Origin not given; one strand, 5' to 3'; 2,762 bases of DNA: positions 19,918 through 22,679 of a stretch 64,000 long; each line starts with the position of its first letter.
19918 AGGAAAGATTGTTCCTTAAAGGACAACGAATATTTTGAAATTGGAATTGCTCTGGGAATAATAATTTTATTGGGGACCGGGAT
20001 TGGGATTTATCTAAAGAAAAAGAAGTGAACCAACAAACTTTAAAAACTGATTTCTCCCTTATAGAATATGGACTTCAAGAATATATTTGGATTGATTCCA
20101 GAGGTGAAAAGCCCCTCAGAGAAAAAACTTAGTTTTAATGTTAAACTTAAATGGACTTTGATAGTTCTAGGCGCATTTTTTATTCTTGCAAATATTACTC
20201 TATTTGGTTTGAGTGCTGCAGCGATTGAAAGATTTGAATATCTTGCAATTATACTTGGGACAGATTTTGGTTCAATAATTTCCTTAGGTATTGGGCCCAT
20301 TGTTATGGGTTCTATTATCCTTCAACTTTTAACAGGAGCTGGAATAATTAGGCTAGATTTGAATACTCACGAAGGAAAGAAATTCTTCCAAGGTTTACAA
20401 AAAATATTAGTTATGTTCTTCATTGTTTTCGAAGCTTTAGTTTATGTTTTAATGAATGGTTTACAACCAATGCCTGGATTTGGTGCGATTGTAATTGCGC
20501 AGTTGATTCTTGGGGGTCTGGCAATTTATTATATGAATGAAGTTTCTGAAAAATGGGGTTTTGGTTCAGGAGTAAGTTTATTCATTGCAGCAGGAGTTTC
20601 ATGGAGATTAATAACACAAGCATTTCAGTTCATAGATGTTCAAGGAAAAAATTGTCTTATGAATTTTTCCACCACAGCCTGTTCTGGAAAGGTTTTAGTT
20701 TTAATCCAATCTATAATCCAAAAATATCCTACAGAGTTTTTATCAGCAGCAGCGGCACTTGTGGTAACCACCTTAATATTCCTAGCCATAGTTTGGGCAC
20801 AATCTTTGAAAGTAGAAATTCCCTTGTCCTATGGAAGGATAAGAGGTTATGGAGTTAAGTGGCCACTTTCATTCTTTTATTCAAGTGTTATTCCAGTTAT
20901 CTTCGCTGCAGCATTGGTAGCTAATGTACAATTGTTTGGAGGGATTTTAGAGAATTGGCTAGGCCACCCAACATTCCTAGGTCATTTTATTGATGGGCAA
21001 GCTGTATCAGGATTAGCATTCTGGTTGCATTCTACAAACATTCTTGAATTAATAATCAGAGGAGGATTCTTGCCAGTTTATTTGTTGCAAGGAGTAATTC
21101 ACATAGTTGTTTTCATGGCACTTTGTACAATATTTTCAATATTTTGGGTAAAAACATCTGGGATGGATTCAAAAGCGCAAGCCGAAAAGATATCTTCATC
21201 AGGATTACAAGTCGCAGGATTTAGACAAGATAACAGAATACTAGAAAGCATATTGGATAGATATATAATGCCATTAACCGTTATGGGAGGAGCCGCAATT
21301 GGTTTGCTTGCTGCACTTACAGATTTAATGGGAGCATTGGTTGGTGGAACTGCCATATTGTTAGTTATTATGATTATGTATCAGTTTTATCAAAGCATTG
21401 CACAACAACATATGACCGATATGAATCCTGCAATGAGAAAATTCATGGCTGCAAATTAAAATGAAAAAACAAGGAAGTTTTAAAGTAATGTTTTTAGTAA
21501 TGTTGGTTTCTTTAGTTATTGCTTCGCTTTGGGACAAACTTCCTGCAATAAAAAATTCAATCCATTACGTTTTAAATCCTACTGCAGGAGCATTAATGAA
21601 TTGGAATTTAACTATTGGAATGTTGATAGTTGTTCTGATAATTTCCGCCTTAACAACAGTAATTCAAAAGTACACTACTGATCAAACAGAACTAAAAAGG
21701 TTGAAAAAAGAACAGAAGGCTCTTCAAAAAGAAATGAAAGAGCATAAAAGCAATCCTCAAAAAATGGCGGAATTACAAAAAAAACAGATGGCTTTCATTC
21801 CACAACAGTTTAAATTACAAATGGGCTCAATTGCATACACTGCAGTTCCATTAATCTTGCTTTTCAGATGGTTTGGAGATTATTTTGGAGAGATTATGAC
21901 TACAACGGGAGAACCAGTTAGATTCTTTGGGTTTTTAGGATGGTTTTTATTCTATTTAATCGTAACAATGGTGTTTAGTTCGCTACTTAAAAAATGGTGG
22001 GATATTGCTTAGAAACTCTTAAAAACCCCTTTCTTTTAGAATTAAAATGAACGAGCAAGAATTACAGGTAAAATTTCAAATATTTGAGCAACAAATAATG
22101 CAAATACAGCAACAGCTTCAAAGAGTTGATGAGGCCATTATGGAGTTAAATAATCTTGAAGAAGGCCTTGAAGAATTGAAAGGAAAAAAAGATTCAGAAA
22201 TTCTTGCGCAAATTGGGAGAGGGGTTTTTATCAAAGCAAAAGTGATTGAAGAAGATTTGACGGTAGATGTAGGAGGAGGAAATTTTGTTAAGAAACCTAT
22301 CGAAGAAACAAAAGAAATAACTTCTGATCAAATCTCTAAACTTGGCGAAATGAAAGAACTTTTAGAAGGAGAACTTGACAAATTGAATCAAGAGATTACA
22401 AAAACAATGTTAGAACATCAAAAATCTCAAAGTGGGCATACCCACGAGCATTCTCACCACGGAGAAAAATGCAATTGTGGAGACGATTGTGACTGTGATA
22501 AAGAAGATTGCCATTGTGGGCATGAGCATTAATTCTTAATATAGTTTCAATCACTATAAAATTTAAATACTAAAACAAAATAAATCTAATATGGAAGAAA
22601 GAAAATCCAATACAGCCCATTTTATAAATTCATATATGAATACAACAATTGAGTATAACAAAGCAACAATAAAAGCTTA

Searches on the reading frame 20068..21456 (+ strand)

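Call 55: search_protein_families(library=pfam, proteins=[window:20068-21456:+], max_evalue=0.001)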
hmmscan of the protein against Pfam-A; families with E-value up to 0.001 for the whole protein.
window:20068-21456:+ (463 aa): 1 family
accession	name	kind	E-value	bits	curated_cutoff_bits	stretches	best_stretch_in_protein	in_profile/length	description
PF00344.25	SecY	-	6.5e-59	200.2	32.2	1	69-441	1-306/306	SecY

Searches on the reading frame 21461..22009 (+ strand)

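Call 55: search_protein_families(library=pfam, proteins=[window:21461-22009:+], max_evalue=0.001)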
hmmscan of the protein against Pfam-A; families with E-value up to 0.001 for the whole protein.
window:21461-22009:+ (183 aa): 2 families
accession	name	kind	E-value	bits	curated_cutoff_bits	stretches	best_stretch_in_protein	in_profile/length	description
PF01956.21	EMC3_TMCO1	-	1.1e-09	38.8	27.1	1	38-148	4-118/169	Integral membrane protein EMC3/TMCO1-like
PF01312.24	Bac_export_2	-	0.00018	21.3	24.4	1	7-116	139-243/335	FlhB HrpN YscU SpaS Family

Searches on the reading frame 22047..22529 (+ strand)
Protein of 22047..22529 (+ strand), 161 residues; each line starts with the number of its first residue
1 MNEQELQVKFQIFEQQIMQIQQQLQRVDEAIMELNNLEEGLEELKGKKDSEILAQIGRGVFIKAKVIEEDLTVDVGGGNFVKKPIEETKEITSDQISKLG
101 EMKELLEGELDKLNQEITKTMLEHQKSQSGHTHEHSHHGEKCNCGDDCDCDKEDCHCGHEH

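Call 55: search_protein_families(library=pfam, proteins=[window:22047-22529:+], max_evalue=0.001)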
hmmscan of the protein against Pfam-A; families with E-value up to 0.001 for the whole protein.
window:22047-22529:+ (161 aa): 2 families
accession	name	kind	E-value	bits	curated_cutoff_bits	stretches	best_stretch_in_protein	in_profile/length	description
PF02996.22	Prefoldin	-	3.8e-20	72.5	23.2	1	14-125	2-115/120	Prefoldin subunit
PF01920.25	Prefoldin_2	-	0.00046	20.6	27.6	0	4-120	1-102/106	Prefoldin subunit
